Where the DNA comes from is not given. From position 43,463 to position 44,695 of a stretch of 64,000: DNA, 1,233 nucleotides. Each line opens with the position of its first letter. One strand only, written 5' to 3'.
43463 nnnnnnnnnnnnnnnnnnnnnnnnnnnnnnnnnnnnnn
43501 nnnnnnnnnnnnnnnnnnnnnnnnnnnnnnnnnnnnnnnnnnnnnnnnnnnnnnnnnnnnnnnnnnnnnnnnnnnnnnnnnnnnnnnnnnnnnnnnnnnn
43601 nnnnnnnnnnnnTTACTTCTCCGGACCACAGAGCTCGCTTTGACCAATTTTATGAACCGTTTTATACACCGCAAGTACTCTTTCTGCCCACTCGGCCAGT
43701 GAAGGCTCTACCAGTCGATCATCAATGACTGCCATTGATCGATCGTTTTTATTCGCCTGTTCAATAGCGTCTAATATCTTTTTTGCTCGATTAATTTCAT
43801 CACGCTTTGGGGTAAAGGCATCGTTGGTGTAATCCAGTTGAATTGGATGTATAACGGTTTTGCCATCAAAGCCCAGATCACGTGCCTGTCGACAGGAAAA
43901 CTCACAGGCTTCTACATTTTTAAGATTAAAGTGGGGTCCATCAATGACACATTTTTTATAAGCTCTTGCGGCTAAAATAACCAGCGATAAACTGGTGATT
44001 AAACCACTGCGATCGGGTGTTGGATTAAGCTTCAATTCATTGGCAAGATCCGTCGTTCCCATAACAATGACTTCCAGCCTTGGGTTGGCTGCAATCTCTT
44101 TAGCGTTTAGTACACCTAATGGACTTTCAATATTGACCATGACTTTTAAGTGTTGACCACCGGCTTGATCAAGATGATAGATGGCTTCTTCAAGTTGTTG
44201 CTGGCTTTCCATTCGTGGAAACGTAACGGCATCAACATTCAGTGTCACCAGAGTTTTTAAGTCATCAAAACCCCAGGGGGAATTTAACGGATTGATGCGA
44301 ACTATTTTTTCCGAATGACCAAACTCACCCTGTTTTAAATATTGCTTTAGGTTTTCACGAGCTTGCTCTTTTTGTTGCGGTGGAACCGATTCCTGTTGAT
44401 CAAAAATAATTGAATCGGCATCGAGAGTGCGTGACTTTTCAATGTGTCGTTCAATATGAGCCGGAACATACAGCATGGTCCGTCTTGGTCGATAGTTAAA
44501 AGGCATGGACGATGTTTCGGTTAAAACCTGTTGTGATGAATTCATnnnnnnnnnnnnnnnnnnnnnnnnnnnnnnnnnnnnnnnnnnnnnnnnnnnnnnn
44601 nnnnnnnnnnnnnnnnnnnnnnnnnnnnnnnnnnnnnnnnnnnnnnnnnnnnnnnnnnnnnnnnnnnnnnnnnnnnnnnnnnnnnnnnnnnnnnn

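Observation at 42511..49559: CoA-ester cluster with three distinct CitE/HpcH-family lyase paralogs, a double-hot-dog hydratase, an acyl-CoA ligase and TesB: candidate C4/C5-dicarboxylate (itaconate, mesaconate or citramalate type) pathway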

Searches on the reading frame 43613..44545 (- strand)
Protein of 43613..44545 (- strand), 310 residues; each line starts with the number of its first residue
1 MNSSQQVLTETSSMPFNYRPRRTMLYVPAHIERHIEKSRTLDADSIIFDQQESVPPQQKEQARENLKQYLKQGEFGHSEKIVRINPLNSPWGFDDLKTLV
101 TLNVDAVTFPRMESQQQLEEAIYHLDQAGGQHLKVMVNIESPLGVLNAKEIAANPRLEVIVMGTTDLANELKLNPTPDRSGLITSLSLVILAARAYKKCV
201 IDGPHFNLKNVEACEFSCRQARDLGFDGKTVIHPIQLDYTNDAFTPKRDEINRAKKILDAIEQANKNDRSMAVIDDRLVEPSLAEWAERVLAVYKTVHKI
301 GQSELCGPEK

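Call 4: search_protein_families(library=pfam, proteins=[window:43613-44545:-], max_evalue=0.01)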
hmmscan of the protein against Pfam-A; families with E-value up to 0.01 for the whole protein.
window:43613-44545:- (310 aa): 2 families
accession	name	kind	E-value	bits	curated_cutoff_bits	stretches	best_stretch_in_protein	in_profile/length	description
PF03328.21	HpcH_HpaI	-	7.8e-42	143.5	25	1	22-234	1-221/221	HpcH/HpaI aldolase/citrate lyase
PF15617.12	C-C_Bond_Lyase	-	2.7e-11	43.7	28.4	1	24-292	10-313/320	C-C_Bond_Lyase of the TIM-Barrel fold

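Call 5: search_protein_families(library=ncbifam, proteins=[window:43613-44545:-], max_evalue=0.01)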
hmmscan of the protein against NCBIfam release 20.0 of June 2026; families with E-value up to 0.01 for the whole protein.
window:43613-44545:- (310 aa): 6 families
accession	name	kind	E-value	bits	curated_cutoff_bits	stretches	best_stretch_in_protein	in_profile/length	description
TIGR01588.1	citE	equivalog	1.7e-53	181.6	443.4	1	19-296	1-285/288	citrate (pro-3S)-lyase subunit beta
NF038242.1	RipC_Ccl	equivalog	8.6e-41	140.2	375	1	22-292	2-266/268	itaconate degradation C-C-lyase RipC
NF041626.1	malyCoAlyase_Halo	equivalog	1.5e-07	30.7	500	1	44-292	35-312/340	L-malyl-CoA/beta-methylmalyl-CoA lyase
TIGR01064.1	pyruv_kin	equivalog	0.00036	19.2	306.4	1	94-154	175-235/476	pyruvate kinase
NF007849.0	PRK10558.1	equivalog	0.0018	17.7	393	1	131-186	144-199/256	2-dehydro-3-deoxyglucarate aldolase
TIGR03239.1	GarL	equivalog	0.0081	15.8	406.75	0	132-177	138-183/249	2-dehydro-3-deoxyglucarate aldolase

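Call 6: find_encoding_contigs(protein=window:43613-44545:-, flank=10000, max_places=6)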
Protein window:43613-44545:- (310 aa): 2 contigs read that carry it; 1 place shown.
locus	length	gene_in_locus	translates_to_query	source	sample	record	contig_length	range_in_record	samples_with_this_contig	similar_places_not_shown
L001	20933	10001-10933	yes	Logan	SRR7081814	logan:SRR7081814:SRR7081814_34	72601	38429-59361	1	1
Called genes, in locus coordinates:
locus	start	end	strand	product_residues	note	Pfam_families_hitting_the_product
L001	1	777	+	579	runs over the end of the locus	PF13181:TPR_8 (faint), PF13424:TPR_12 (faint), PF14559:TPR_19 (faint), PF00990:GGDEF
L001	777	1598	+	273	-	PF00849:PseudoU_synth_2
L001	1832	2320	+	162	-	PF09933:DUF2165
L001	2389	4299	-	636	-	PF02129:Peptidase_S15 (weak), PF12146:Hydrolase_4 (weak), PF20434:BD-FAE, PF00326:Peptidase_S9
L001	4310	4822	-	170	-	PF08238:Sel1 (weak)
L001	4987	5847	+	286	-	PF13622:4HBT_3, PF20789:4HBT_3C, PF02551:Acyl_CoA_thio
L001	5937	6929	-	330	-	PF03328:HpcH_HpaI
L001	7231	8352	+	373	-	PF03328:HpcH_HpaI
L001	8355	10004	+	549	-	PF00501:AMP-binding, PF13193:AMP-binding_C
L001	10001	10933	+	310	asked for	PF03328:HpcH_HpaI, PF15617:C-C_Bond_Lyase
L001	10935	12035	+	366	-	PF19315:MC_hydratase, PF01575:MaoC_dehydratas, PF13452:FAS1_DH_region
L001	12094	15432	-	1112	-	PF07494:Reg_prop (faint), PF08450:SGL (faint), PF07495:Y_Y_Y, PF00990:GGDEF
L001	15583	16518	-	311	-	PF00291:PALP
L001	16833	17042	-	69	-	-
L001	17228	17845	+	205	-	PF20408:Abhydrolase_11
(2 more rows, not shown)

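Call 10: search_solved_structures(query=window:43613-44545:-, max_evalue=0.001)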
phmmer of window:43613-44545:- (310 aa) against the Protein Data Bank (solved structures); distinct sequences matched with E-value up to 0.001: 13.
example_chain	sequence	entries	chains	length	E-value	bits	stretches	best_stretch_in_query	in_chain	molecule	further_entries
5ugr_A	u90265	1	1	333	9.4e-32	113.8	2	188-291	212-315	Malyl-CoA lyase/beta-methylmalyl-CoA lyase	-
5vxc_A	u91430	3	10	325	2e-24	89.8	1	11-291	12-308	Citrate lyase subunit beta-like protein, mitochondrial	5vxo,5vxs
4l9y_A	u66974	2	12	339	6.8e-24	88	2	18-174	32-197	Malyl-CoA lyase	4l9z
3qll_A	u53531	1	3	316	8e-23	84.5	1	18-291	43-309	Citrate lyase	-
1sgj_A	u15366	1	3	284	1.6e-20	77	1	22-285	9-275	citrate lyase, beta subunit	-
4l7z_A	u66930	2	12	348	9.9e-20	74.4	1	18-171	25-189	HpcH/HpaI aldolase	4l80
6kin_A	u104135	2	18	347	1.4e-18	70.6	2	18-171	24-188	HpcH/HpaI aldolase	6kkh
9nzb_A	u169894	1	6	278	2.3e-18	69.9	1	17-290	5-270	Acyl-CoA lyase beta chain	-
8khl_A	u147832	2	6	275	3.4e-18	69.3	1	21-290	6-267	Probable acyl-CoA lyase beta chain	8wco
6aq4_A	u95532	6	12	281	3.7e-13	52.8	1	25-290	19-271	Citrate lyase subunit beta-like protein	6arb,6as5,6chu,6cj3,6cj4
1z6k_A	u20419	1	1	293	3.9e-13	52.7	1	25-290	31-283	Citrate Lyase beta subunit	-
1u5h_A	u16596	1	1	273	9.4e-12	48.2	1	40-290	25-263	citE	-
1u5v_A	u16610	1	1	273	9.5e-12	48.2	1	40-290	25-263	citE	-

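Call 23: search_solved_structures(query=window:43613-44545:-, max_evalue=1e-10, show_alignments=5)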
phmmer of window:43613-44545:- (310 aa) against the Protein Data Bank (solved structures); distinct sequences matched with E-value up to 1e-10: 13.
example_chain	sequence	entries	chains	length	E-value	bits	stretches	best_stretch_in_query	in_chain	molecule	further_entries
5ugr_A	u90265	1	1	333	9.4e-32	113.8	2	188-291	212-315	Malyl-CoA lyase/beta-methylmalyl-CoA lyase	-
5vxc_A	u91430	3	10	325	2e-24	89.8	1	11-291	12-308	Citrate lyase subunit beta-like protein, mitochondrial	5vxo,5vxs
4l9y_A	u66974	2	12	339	6.8e-24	88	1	18-174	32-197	Malyl-CoA lyase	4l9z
3qll_A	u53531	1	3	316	8e-23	84.5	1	18-291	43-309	Citrate lyase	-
1sgj_A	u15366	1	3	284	1.6e-20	77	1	22-285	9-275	citrate lyase, beta subunit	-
4l7z_A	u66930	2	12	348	9.9e-20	74.4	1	18-171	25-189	HpcH/HpaI aldolase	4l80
6kin_A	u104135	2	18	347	1.4e-18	70.6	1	18-171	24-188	HpcH/HpaI aldolase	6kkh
9nzb_A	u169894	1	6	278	2.3e-18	69.9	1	17-290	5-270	Acyl-CoA lyase beta chain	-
8khl_A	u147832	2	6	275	3.4e-18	69.3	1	21-290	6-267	Probable acyl-CoA lyase beta chain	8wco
6aq4_A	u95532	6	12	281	3.7e-13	52.8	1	25-290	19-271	Citrate lyase subunit beta-like protein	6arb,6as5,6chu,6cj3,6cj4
1z6k_A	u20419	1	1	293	3.9e-13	52.7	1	25-290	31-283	Citrate Lyase beta subunit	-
1u5h_A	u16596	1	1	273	9.4e-12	48.2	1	40-290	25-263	citE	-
1u5v_A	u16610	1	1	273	9.5e-12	48.2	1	40-290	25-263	citE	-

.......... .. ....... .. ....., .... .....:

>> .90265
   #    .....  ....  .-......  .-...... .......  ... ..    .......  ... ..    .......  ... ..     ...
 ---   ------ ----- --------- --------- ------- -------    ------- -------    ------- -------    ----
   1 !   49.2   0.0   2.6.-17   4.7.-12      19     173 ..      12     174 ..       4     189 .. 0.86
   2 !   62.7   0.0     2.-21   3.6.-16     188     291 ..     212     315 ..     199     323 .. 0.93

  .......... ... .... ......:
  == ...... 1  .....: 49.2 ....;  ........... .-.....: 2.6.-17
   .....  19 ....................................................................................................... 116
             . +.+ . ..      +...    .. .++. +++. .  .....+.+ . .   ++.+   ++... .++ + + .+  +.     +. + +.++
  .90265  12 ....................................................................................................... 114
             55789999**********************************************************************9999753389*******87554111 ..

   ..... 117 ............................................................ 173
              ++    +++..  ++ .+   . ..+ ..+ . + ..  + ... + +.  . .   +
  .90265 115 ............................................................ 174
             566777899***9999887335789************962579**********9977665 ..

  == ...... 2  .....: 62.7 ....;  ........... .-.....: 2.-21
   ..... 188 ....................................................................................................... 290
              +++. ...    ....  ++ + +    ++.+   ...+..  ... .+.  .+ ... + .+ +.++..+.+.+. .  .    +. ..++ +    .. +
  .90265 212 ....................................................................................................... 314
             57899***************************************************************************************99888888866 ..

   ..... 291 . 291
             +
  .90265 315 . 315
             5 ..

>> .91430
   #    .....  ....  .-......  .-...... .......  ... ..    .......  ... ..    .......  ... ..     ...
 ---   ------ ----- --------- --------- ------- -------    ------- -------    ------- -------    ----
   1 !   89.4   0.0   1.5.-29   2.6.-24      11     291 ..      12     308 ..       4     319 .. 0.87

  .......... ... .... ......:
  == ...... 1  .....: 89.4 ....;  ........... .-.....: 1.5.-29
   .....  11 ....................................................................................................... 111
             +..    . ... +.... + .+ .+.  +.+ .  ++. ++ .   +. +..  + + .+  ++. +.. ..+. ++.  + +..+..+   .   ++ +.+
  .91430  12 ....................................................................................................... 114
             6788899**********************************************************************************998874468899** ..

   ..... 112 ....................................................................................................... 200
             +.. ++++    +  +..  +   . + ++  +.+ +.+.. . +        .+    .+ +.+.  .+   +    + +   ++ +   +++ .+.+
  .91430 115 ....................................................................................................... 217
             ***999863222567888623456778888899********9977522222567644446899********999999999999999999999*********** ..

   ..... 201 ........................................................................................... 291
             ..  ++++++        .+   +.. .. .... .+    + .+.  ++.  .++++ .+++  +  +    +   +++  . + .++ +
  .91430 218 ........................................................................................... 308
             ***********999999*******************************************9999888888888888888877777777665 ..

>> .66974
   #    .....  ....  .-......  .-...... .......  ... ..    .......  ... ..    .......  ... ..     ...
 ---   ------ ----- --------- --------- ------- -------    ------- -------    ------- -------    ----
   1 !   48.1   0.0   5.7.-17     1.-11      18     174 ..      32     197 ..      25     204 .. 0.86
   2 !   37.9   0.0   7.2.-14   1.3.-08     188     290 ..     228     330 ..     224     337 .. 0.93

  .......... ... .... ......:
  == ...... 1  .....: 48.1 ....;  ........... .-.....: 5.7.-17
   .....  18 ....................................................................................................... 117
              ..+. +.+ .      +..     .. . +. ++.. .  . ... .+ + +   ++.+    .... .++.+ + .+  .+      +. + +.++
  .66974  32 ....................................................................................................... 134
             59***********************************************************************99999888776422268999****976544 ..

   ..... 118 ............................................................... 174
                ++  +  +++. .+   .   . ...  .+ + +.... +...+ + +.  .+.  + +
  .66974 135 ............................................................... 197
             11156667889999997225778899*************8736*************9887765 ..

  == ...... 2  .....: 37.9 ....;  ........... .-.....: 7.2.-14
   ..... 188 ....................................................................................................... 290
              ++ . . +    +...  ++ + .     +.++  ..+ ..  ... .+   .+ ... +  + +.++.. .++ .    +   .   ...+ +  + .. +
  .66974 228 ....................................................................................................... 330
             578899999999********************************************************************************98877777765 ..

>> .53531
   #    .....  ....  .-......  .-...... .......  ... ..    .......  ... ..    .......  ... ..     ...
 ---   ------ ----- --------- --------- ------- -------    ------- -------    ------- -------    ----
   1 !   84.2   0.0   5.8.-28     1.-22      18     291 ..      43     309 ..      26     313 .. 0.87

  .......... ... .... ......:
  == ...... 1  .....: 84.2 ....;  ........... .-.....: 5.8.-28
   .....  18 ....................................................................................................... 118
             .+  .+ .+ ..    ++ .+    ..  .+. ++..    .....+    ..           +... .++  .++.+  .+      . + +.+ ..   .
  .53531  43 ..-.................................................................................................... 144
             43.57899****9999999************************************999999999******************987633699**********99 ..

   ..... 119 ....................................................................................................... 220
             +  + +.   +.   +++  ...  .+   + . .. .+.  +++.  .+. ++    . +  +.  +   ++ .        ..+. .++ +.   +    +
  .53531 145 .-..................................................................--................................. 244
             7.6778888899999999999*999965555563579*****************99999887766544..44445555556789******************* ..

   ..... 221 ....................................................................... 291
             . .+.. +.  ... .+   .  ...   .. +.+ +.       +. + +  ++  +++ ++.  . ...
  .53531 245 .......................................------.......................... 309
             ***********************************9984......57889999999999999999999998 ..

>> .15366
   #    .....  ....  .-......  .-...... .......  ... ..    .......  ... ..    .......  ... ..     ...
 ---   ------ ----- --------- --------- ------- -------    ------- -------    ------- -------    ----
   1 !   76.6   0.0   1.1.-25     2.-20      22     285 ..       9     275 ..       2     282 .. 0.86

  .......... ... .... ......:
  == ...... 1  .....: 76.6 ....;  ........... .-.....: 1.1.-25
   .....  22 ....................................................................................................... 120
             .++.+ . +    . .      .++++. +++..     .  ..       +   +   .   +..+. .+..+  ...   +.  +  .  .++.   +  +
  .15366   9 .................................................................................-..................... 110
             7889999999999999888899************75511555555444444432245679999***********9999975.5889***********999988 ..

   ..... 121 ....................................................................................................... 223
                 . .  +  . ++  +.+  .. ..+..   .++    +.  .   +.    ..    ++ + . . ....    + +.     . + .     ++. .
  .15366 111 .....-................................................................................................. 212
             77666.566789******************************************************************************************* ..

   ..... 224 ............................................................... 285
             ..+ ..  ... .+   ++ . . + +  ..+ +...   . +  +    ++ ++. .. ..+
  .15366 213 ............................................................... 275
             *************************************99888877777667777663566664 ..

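Call 33: find_homologous_proteins(query=window:43613-44545:-, max_evalue=0.00001)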
Query window:43613-44545:- (310 aa): 5770 proteins with E <= 0.00001 among 7180 candidates; the best 120 are listed.
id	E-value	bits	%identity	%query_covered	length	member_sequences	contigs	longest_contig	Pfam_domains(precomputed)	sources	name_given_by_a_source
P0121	7.3e-203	690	100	100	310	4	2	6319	PF03328.21,PF15617.13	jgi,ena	jgi:citrate lyase subunit beta/citryl-CoA lyase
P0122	1.3e-167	575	83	97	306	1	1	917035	PF03328.21,PF15617.13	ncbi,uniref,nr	ncbi:HpcH/HpaI aldolase/citrate lyase family protein [Pleionea sediminis]|uniref:HpcH/HpaI aldolase/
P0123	4.1e-166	570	83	97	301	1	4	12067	PF03328.21,PF15617.13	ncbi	-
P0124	2.0e-165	567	84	96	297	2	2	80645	PF03328.21,PF15617.13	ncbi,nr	ncbi:MAG: CoA ester lyase [Gammaproteobacteria bacterium]|nr:CoA ester lyase [Gammaproteobacteria ba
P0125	1.4e-164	565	81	98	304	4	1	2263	PF03328.21,PF15617.13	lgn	-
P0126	6.8e-164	562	82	97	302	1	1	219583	PF03328.21,PF15617.13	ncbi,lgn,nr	ncbi:MAG: CoA ester lyase [Gammaproteobacteria bacterium]|nr:CoA ester lyase [Gammaproteobacteria ba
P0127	1.1e-163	562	83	96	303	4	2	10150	PF03328.21,PF15617.13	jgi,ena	-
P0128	2.4e-163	561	83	95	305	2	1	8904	PF03328.21,PF15617.13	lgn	-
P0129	4.4e-159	547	80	98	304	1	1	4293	PF03328.21,PF15617.13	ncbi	-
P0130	1.1e-157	542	82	95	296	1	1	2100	PF03328.21,PF15617.13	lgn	-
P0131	3.1e-151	521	77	95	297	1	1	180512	PF03328.21,PF15617.13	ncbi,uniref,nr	ncbi:CoA ester lyase [Pleionea sp. CnH1-48]|uniref:HpcH/HpaI aldolase/citrate lyase family protein n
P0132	5.8e-151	520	77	95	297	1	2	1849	PF03328.21,PF15617.13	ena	-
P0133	2.8e-138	478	74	95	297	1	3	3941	PF03328.21,PF15617.13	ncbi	-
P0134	1.8e-136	472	72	95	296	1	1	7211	PF03328.21,PF15617.13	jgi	-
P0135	4.4e-129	448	68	94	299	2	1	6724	PF03328.21,PF15617.13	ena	-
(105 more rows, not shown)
